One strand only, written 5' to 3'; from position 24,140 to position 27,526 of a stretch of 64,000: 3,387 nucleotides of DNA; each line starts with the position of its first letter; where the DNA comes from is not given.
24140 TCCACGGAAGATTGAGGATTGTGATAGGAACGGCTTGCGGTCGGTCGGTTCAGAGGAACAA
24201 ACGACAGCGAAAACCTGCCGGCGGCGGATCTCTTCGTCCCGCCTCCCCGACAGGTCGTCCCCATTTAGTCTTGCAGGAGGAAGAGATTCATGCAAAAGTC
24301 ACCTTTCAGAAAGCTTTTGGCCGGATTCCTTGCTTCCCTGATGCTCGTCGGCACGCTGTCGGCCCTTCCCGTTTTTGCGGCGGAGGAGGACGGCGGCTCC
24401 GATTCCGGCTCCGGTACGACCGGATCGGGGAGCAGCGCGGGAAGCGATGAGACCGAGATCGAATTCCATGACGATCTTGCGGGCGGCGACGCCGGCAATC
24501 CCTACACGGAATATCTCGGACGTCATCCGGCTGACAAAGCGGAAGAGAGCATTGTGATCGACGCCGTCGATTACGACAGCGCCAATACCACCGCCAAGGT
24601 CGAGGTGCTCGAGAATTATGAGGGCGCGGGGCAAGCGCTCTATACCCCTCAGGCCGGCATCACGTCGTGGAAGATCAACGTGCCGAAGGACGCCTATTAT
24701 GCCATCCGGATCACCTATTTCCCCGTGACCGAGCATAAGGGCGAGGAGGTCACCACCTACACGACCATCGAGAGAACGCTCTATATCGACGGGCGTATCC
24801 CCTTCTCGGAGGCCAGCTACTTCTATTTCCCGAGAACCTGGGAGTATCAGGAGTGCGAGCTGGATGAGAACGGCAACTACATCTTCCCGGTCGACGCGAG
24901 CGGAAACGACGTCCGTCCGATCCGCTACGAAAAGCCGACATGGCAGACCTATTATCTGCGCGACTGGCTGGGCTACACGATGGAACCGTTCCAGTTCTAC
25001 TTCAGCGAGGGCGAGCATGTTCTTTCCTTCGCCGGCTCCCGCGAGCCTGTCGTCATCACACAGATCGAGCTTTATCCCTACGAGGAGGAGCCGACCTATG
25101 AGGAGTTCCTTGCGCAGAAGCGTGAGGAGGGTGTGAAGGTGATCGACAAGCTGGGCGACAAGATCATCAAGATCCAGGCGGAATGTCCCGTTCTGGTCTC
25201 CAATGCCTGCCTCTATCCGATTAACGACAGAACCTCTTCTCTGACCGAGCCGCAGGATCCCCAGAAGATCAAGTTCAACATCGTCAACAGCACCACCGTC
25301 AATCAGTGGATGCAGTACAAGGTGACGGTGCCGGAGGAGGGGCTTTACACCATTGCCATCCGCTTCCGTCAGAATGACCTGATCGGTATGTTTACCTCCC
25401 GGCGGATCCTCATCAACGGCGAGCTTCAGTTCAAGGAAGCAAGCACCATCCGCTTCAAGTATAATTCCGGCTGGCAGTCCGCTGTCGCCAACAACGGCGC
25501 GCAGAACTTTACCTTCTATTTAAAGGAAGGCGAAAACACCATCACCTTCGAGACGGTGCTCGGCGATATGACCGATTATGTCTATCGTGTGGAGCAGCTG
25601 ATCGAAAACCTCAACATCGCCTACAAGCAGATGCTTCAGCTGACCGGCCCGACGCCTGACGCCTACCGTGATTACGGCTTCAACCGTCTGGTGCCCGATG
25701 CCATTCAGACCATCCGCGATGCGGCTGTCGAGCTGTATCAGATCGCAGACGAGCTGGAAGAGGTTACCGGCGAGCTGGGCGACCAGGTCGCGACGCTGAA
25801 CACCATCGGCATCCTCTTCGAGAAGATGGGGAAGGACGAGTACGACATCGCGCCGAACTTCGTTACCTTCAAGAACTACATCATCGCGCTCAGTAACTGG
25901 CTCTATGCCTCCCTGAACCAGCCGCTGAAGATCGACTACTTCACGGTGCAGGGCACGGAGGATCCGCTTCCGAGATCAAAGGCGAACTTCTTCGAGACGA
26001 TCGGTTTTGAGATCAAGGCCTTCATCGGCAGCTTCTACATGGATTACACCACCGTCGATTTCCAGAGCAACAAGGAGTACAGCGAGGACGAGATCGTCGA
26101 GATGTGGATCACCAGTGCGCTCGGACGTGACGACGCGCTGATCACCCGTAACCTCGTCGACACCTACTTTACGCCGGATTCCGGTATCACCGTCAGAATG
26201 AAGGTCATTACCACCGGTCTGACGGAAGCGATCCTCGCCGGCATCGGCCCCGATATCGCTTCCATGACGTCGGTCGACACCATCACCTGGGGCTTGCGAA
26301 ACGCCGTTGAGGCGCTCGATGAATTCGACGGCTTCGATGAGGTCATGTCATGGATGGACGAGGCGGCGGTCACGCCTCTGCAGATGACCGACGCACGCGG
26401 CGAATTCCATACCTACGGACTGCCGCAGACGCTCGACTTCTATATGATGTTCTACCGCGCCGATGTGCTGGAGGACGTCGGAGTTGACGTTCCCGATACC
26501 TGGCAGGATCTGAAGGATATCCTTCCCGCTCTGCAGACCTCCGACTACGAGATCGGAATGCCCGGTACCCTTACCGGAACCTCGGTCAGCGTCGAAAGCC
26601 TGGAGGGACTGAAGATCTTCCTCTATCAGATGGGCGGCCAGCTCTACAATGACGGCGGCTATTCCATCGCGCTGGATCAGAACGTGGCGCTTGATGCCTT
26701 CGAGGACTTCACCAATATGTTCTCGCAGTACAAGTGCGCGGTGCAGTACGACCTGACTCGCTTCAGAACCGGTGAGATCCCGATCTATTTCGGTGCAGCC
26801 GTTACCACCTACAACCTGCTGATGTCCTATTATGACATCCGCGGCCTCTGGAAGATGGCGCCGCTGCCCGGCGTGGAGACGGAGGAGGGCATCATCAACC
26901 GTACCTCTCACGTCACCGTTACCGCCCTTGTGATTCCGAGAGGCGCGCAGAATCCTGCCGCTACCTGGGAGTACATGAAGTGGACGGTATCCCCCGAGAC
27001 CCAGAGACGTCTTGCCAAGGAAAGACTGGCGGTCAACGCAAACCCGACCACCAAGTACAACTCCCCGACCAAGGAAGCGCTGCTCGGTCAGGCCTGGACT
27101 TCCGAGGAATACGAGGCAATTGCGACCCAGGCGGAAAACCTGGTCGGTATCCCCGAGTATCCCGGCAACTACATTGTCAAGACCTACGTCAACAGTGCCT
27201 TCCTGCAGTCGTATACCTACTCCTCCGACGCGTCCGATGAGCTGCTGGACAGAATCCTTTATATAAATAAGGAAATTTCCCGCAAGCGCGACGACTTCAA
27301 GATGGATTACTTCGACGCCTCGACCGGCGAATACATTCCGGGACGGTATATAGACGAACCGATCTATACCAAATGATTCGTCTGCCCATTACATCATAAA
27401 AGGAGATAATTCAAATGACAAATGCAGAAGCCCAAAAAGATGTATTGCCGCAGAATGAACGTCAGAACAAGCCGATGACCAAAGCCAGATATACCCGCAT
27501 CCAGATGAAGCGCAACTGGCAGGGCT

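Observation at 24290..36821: Seven-gene sugar-type ABC locus with two permease pairs, one giant binding protein, an NHL/TPR/Yip1 membrane protein and an 1108-aa unknown, but no ATPase, regulator or recognisable glycosidase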

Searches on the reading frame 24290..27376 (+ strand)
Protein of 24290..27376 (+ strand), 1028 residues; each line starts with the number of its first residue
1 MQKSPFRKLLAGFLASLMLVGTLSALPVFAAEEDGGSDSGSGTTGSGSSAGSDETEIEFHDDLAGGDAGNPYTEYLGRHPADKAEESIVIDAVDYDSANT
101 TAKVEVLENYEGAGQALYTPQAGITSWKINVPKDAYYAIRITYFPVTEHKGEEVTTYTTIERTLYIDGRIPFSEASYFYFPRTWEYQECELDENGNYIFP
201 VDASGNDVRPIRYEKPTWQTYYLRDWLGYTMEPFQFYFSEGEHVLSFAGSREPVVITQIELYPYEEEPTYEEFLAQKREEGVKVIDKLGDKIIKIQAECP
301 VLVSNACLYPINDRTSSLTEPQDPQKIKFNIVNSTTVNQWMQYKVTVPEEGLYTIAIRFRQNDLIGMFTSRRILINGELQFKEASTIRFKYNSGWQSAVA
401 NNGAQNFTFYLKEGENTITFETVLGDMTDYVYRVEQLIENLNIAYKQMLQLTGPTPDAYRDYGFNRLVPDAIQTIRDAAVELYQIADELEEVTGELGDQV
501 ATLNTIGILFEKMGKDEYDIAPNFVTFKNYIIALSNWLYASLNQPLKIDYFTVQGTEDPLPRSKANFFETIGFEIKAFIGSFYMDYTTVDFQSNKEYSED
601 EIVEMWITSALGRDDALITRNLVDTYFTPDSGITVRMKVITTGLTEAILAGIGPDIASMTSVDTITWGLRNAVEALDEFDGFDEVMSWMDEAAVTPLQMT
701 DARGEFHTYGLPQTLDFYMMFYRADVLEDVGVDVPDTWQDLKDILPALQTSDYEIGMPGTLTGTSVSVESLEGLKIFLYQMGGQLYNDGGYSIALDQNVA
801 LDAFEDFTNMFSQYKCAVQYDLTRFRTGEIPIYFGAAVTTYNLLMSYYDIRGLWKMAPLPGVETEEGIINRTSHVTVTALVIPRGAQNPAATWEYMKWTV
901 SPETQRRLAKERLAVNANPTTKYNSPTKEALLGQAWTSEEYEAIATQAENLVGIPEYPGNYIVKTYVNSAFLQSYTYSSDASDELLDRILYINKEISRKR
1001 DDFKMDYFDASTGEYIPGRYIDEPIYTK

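Call 3: search_protein_families(library=pfam, proteins=[window:24290-27376:+], max_evalue=0.01)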
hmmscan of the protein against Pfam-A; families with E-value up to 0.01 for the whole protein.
window:24290-27376:+ (1028 aa): 2 families
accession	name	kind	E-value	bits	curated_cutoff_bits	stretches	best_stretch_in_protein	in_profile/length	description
PF01547.30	SBP_bac_1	-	2.6e-16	61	26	1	632-905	23-306/307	Bacterial extracellular solute-binding protein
PF13416.11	SBP_bac_8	-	3.4e-15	57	27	1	643-932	27-267/279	Bacterial extracellular solute-binding protein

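Call 4: search_protein_families(library=ncbifam, proteins=[window:24290-27376:+], max_evalue=0.01)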
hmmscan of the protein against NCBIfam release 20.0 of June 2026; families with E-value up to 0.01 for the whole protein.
window:24290-27376:+ (1028 aa): 1 family
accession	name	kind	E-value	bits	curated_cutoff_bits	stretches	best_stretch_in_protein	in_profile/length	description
TIGR03851.1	chitin_NgcE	equivalog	0.0018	17.3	399.65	0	640-748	80-193/450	N-acetylglucosamine/diacetylchitobiose ABC transporter substrate-binding protein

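Call 12: search_solved_structures(query=window:24290-27376:+, max_evalue=1)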
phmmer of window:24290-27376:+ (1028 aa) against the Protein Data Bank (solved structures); distinct sequences matched with E-value up to 1: 19.
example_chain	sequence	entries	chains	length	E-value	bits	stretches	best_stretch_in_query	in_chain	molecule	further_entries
5ci5_A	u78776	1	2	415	5e-09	38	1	589-901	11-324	Extracellular solute-binding protein family 1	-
1eu8_A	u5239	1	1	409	7e-09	37.5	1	697-973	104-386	TREHALOSE/MALTOSE BINDING PROTEIN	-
5ysb_A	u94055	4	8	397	1.6e-07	33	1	599-869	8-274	Lin1841 protein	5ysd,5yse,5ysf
3jzj_A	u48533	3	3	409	0.00015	23.2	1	695-926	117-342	Acarbose/maltose binding protein GacH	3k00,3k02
3k01_A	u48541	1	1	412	0.00016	23.1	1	695-926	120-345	Acarbose/maltose binding protein GacH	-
7x0i_A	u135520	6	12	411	0.00045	21.6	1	637-809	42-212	CbpB | CpbB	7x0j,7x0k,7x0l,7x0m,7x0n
3uor_A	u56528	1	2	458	0.00046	21.6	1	706-908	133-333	ABC transporter sugar binding protein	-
6rjy_A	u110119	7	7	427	0.013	16.7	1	703-817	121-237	Arabino-oligosaccharids-binding protein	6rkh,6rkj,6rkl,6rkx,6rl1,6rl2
2hq0_A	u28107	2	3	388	0.017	16.4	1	648-747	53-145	Sugar ABC transporter, sugar-binding protein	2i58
2heu_A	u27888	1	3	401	0.018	16.3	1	648-747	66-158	Sugar ABC transporter, sugar-binding protein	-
2hfb_A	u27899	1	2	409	0.019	16.2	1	648-747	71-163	Sugar ABC transporter, sugar-binding protein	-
6pql_A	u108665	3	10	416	0.019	16.2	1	648-747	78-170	ABC transporter sugar-binding protein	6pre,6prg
7nbz_A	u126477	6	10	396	0.034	15.4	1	706-774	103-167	Sulfoquinovosyl binding protein | Sulfoquinovosyl glycerol-binding protein SmoF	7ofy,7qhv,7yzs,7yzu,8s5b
7vfr_A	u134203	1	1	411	0.034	15.4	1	680-743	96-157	Extracellular solute-binding protein, family 1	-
7vfq_A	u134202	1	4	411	0.035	15.4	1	680-743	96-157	Extracellular solute-binding protein, family 1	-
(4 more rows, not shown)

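Call 28: find_homologous_proteins(query=window:24290-27376:+, max_evalue=0.00001)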
Query window:24290-27376:+ (1028 aa): 206 proteins with E <= 0.00001 among 8000 candidates; the best 120 are listed.
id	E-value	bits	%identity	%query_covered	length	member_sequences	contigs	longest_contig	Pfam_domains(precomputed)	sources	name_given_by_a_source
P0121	0.0e+0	2356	100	100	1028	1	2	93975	PF13416.12,PF01547.31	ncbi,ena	-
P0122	0.0e+0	2098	88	100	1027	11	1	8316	PF13416.12,PF01547.31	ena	-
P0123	0.0e+0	2000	83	100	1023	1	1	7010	PF13416.12,PF01547.31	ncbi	-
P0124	0.0e+0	1975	82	100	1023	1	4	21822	PF13416.12,PF01547.31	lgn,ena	-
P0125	0.0e+0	1960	82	100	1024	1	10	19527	PF13416.12,PF01547.31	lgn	-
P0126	0.0e+0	1960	82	100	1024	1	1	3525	PF13416.12,PF01547.31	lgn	-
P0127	0.0e+0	1956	82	100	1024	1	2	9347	PF13416.12,PF01547.31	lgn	-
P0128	0.0e+0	1955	82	100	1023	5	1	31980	PF13416.12,PF01547.31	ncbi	-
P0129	0.0e+0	1946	82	98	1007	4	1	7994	PF13416.12,PF01547.31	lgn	-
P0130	0.0e+0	1922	79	100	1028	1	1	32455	PF13416.12,PF01547.31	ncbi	-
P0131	0.0e+0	1920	81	98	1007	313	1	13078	PF01547.31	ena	-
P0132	0.0e+0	1869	78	100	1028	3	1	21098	PF13416.12,PF01547.31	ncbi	-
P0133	0.0e+0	1841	77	100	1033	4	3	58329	PF13416.12,PF01547.31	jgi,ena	-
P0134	0.0e+0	1838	77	100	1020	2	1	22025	PF13416.12,PF01547.31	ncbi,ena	-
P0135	0.0e+0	1836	77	100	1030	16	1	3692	PF13416.12,PF01547.31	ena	-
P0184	0.0e+0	1113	52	98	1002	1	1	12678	PF13416.12,PF01547.31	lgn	-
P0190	0.0e+0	1086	51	98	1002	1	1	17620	PF13416.12,PF01547.31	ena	-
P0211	6.1e-286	970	46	98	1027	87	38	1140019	PF01547.31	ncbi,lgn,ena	-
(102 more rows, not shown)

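Call 32: find_encoding_contigs(protein=P0121, flank=10000, max_places=3)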
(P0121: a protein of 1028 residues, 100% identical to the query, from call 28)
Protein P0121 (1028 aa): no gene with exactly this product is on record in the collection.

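Call 33: find_encoding_contigs(protein=P0211, flank=10000, max_places=3)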
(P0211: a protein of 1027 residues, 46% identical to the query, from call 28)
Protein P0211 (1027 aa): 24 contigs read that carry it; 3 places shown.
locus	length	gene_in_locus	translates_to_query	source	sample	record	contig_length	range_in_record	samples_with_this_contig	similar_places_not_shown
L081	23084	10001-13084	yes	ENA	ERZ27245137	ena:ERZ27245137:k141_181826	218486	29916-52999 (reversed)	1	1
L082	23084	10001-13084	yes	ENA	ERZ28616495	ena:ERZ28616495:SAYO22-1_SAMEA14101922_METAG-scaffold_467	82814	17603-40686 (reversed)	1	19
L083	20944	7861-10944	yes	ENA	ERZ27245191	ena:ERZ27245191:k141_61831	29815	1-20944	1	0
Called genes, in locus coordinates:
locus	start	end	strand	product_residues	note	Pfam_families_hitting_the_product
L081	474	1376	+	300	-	PF13306:LRR_5, PF13855:LRR_8 (faint), PF13306:LRR_5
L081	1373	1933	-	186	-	PF01520:Amidase_3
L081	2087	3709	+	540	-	PF04542:Sigma70_r2 (faint), PF08281:Sigma70_r4_2, PF04545:Sigma70_r4 (faint)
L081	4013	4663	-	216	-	PF00596:Aldolase_II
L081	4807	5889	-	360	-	PF01008:IF-2B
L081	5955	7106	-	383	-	PF01168:Ala_racemase_N, PF00842:Ala_racemase_C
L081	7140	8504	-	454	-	PF05167:DUF711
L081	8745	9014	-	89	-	PF01842:ACT (weak), PF13740:ACT_6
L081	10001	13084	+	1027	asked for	PF01547:SBP_bac_1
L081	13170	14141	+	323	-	PF00528:BPD_transp_1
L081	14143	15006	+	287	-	PF00528:BPD_transp_1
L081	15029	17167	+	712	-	PF06739:SBBP (faint), PF17170:DUF5128 (faint), PF01436:NHL (faint), PF04893:Yip1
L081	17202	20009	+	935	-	PF18952:DUF5696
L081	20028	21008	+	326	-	PF00528:BPD_transp_1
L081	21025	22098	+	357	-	PF00528:BPD_transp_1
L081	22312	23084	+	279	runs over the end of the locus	PF02588:YitT_membrane, PF19700:DUF6198 (weak), PF10035:DUF2179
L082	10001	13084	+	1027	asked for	PF01547:SBP_bac_1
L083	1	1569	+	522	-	?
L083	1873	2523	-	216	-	PF00596:Aldolase_II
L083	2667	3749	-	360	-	PF01008:IF-2B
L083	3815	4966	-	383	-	PF01168:Ala_racemase_N, PF00842:Ala_racemase_C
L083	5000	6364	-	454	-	PF05167:DUF711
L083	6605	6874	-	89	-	PF01842:ACT (weak), PF13740:ACT_6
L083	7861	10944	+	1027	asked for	PF01547:SBP_bac_1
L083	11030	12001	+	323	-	PF00528:BPD_transp_1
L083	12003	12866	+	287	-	PF00528:BPD_transp_1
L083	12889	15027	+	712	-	PF06739:SBBP (faint), PF17170:DUF5128 (faint), PF01436:NHL (faint), PF04893:Yip1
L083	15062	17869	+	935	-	PF18952:DUF5696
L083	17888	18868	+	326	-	PF00528:BPD_transp_1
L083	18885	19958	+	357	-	PF00528:BPD_transp_1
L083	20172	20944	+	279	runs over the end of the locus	PF02588:YitT_membrane, PF19700:DUF6198 (weak), PF10035:DUF2179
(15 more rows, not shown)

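Call 52: predict_structure(alignment_id=A2)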
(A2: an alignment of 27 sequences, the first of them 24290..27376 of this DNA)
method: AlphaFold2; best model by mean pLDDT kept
length: 1028 residues; sequences in the alignment: 27
mean_pLDDT: 82.2   pTM: 0.79
mean pLDDT of the five models: 82.2, 81.6, 80.5, 79.8, 78.1
residues with pLDDT >= 90: 341; 70-90: 563; 50-70: 78; < 50: 46
segments of 3 or more residues with pLDDT < 50: 25-66
pLDDT, mean of each block of 10 residues (from residue 1): 60 69 46 25 22 23 44 79 91 92 90 89 92 93 88 70 87 82 82 79 77 85 80 89 91 91 91 93 89 90 85 76 75 84 93 94 85 92 90 88 89 95 88 85 82 76 87 92 92 83 92 89 84 84 88 92 78 73 64 64 73 73 85 80 59 77 87 89 90 91 89 91 85 90 88 82 73 93 87 90 92 81 78 90 80 87 89 90 84 91 86 76 86 84 92 89 90 89 92 90 86 83 68
secondary structure, 60 per line:
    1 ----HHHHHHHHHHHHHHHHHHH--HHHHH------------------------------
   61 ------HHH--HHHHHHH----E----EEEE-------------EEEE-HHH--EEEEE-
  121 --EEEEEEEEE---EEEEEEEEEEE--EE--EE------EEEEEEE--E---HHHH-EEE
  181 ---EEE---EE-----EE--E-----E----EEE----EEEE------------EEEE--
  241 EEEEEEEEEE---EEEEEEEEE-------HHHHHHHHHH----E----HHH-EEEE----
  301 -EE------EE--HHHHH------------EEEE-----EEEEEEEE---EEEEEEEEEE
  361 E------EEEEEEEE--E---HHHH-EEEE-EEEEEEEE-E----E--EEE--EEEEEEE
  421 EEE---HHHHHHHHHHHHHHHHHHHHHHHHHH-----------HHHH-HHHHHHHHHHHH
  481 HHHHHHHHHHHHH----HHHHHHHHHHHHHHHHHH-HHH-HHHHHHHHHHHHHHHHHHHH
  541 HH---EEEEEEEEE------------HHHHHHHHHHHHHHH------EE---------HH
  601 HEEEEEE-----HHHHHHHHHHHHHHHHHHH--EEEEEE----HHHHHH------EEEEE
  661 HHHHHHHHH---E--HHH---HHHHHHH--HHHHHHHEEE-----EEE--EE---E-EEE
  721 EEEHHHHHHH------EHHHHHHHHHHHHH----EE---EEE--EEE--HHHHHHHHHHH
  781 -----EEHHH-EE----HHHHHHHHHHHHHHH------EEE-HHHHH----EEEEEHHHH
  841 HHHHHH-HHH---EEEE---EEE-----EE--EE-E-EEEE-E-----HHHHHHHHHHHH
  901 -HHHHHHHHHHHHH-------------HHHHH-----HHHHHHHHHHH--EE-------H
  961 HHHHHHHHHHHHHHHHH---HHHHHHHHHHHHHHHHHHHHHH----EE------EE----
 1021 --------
elements in order (helices of 4 or more, strands of 3 or more residues): H5-23 H26-30 H72-78 E88-91 E105-108 E115-119 E123-131 E135-145 E160-166 H173-176 E178-180 E184-186 E212-214 E219-222 E235-238 E241-250 E254-262 H270-279 E293-296 H314-318 E331-334 E340-347 E351-361 E368-375 H382-385 E387-390 E392-399 E409-411 E414-423 H427-452 H464-467 H469-493 H498-515 H521-542 E546-554 H567-581 E602-607 H613-631 E634-639 H644-649 E656-660 H661-669 H682-688 H691-697 E698-700 E706-708 E718-723 H724-730 H738-750 E760-762 E765-767 H770-780 H798-812 E819-821 H823-827 E832-836 H837-846 E854-857 E861-863 E878-881 H889-900 H902-914 H928-932 H938-948 H960-977 H981-1002

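Call 121: fold_search(model_id=the predicted structure, library=pdb)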
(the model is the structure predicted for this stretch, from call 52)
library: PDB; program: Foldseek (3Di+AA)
matches with E <= 10: 1292; with E <= 0.001: 840
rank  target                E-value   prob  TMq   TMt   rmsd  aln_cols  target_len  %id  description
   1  5ci5_B                7.9e-18  1.00  0.30  0.71   5.1       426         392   19  Crystal Structure of an ABC transporter Solute Binding Protein from Thermotoga Lettingae TMO (Tlet_1705, TARGET EFI-51 (released 2015-07-22)
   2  9xf5_A                2.8e-17  1.00  0.30  0.74   5.6       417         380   17  Cycloisomaltooligosaccharide binding protein in complex with cycloisomaltooctaose (released 2026-03-25)
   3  5ysf_A                4.6e-17  1.00  0.31  0.74   4.5       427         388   18  Crystal structure of beta-1,2-glucooligosaccharide binding protein in complex with sophoropentaose (released 2018-05-02)
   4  5ci5_A                1.5e-16  1.00  0.31  0.72   5.0       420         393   19  Crystal Structure of an ABC transporter Solute Binding Protein from Thermotoga Lettingae TMO (Tlet_1705, TARGET EFI-51 (released 2015-07-22)
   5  5yse_A                1.7e-16  1.00  0.30  0.73   4.8       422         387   19  Crystal structure of beta-1,2-glucooligosaccharide binding protein in complex with sophorotetraose (released 2018-05-02)
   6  5ysd_B                1.8e-16  1.00  0.30  0.73   4.7       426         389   19  Crystal structure of beta-1,2-glucooligosaccharide binding protein in complex with sophorotriose (released 2018-05-02)
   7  3uor_A                2.0e-16  1.00  0.31  0.76   3.9       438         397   17  The structure of the sugar-binding protein MalE from the phytopathogen Xanthomonas citri (released 2011-12-14)
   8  5ysd_A                2.7e-16  1.00  0.30  0.73   4.9       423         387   19  Crystal structure of beta-1,2-glucooligosaccharide binding protein in complex with sophorotriose (released 2018-05-02)
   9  5yse_B                5.3e-16  1.00  0.31  0.74   4.6       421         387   19  Crystal structure of beta-1,2-glucooligosaccharide binding protein in complex with sophorotetraose (released 2018-05-02)
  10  9xfu_A                5.6e-16  1.00  0.30  0.71   5.7       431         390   16  Cycloisomaltooligosaccharide binding protein in complex with isomaltoheptaose (released 2026-03-25)
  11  3uor_B                9.6e-16  1.00  0.32  0.77   3.9       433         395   18  The structure of the sugar-binding protein MalE from the phytopathogen Xanthomonas citri (released 2011-12-14)
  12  7c19_A                1.2e-15  1.00  0.29  0.68   5.2       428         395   17  Crystal structure of a dinucleotide-binding protein (Y224A/Y246A) of ABC transporter endogenously bound to uridylyl-3' (released 2021-03-10)
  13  6dtq_A                1.5e-15  1.00  0.29  0.68   5.4       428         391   17  Maltose bound T. maritima MalE3 (released 2018-09-19)
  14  6dtr                  1.7e-15  1.00  0.32  0.77   3.8       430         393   16  Apo T. maritima MalE3 (released 2018-09-19)
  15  7c68_A                2.0e-15  1.00  0.31  0.69   5.2       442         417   16  Crystal structure of beta-glycosides-binding protein of ABC transporter in a closed state bound to cellotetraose (released 2020-09-16)
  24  5ysb_A                4.3e-15  1.00  0.31  0.76   4.2       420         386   18  Crystal structure of beta-1,2-glucooligosaccharide binding protein in ligand-free form (released 2018-05-02)
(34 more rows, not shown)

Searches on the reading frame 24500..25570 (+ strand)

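Call 55: search_protein_families(library=pfam, proteins=[window:24500-25570:+], max_evalue=5)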
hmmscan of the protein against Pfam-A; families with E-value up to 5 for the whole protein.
window:24500-25570:+ (357 aa): 3 families
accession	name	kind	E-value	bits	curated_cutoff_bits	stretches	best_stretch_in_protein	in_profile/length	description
PF25275.1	Golvesin_C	-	0.0013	19.3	31.6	2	259-292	31-64/132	Golvesin C-terminal domain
PF03678.21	Adeno_hexon_C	-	0.021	14.8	27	1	37-117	8-86/241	Hexon, adenovirus major coat protein, C-terminal domain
PF10528.15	GLEYA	-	1.5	9.6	26.2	1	45-74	48-77/91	GLEYA domain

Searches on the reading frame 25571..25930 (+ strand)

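Call 55: search_protein_families(library=pfam, proteins=[window:25571-25930:+], max_evalue=5)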
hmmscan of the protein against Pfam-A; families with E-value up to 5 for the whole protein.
window:25571-25930:+ (120 aa): 3 families
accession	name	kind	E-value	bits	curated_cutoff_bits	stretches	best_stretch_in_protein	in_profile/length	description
PF25051.1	WHD_MCM8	-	0.018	15.5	26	1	54-91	40-76/80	MCM8 winged helix domain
PF25474.1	TPR_TmcB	-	0.026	14.9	27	1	4-64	63-120/125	TmcB, TPR repeats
PF05082.18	Rop-like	-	0.089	13.1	27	0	10-35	27-52/64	Rop-like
